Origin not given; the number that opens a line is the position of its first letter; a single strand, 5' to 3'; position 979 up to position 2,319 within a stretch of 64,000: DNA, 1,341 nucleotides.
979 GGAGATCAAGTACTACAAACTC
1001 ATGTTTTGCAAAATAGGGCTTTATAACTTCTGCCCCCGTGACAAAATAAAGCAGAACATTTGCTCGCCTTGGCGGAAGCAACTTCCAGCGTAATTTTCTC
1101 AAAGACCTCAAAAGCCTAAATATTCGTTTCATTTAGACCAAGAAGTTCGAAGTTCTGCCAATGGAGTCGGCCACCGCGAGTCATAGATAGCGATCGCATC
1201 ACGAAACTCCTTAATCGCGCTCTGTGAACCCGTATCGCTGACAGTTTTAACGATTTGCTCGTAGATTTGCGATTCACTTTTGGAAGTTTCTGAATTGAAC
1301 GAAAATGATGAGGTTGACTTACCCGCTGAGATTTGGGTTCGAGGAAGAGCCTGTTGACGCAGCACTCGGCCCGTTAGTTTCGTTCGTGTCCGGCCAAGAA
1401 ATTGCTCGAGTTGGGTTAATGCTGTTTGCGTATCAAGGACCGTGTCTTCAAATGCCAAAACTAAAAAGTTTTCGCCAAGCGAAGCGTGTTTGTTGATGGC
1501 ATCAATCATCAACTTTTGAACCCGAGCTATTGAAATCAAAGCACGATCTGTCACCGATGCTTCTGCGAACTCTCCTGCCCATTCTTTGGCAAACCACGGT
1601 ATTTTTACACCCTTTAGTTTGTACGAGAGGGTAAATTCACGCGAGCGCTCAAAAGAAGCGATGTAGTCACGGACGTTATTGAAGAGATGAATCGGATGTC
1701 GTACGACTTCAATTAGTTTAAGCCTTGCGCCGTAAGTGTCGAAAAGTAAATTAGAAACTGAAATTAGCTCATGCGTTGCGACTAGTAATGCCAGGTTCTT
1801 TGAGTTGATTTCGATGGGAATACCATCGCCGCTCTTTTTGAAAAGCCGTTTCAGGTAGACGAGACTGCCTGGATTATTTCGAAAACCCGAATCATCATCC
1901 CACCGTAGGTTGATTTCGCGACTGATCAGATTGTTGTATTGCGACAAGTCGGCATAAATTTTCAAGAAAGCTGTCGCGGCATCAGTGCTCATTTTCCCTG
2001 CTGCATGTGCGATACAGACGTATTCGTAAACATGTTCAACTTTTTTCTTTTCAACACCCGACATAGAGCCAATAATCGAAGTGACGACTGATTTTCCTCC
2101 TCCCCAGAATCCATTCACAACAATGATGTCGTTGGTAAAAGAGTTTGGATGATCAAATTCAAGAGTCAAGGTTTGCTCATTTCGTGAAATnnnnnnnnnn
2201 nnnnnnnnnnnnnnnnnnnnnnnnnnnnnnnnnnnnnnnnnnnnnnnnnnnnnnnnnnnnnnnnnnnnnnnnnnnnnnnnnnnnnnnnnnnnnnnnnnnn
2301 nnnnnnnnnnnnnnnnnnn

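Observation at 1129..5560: Two copies of an unannotatable P-loop protein that looks like a sulfotransferase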

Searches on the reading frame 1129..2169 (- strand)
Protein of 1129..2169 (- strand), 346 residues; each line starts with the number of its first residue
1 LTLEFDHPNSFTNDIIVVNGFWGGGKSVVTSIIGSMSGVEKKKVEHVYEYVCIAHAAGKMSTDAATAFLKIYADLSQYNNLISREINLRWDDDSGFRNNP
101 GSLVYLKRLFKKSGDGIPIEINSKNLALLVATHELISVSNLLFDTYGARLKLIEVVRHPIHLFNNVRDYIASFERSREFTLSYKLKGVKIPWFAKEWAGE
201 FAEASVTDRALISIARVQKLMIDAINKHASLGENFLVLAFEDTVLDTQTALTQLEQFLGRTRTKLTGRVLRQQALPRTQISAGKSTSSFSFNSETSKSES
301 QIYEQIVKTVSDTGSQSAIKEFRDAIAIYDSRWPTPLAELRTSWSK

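Call 4: search_protein_families(library=pfam, proteins=[window:1129-2169:-], max_evalue=1)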
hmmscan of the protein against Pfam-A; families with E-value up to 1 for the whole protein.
window:1129-2169:- (346 aa): 2 families
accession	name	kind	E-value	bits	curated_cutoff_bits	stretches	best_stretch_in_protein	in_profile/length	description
PF20391.3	DUF6686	-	0.062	13.7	23.9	1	117-155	69-107/117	Family of unknown function (DUF6686)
PF08661.17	Rep_fac-A_3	-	0.065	14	23.5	0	40-82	54-95/105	Replication factor A protein 3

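Call 5: search_protein_families(library=ncbifam, proteins=[window:1129-2169:-], max_evalue=0.1)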
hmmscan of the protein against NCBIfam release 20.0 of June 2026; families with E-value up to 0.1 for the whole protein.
window:1129-2169:- (346 aa): 1 family
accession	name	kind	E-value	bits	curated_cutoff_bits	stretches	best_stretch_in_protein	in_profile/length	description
NF010066.0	PRK13546.1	equivalog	0.092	12.1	320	0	10-59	47-96/264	teichoic acids export ABC transporter ATP-binding subunit TagH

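Call 51: find_encoding_contigs(protein=window:1129-2169:-, flank=10000, max_places=4)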
Protein window:1129-2169:- (346 aa): 2 contigs read that carry it; 2 places shown.
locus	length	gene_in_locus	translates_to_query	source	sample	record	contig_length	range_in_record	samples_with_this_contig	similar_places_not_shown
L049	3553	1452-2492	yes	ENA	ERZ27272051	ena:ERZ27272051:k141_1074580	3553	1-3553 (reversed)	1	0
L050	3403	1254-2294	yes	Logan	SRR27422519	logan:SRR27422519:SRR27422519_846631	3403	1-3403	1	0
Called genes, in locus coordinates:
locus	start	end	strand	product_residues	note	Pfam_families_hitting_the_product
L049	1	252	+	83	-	?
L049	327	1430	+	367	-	-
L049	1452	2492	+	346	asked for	-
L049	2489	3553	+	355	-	?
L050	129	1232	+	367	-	-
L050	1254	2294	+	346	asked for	-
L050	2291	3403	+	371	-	?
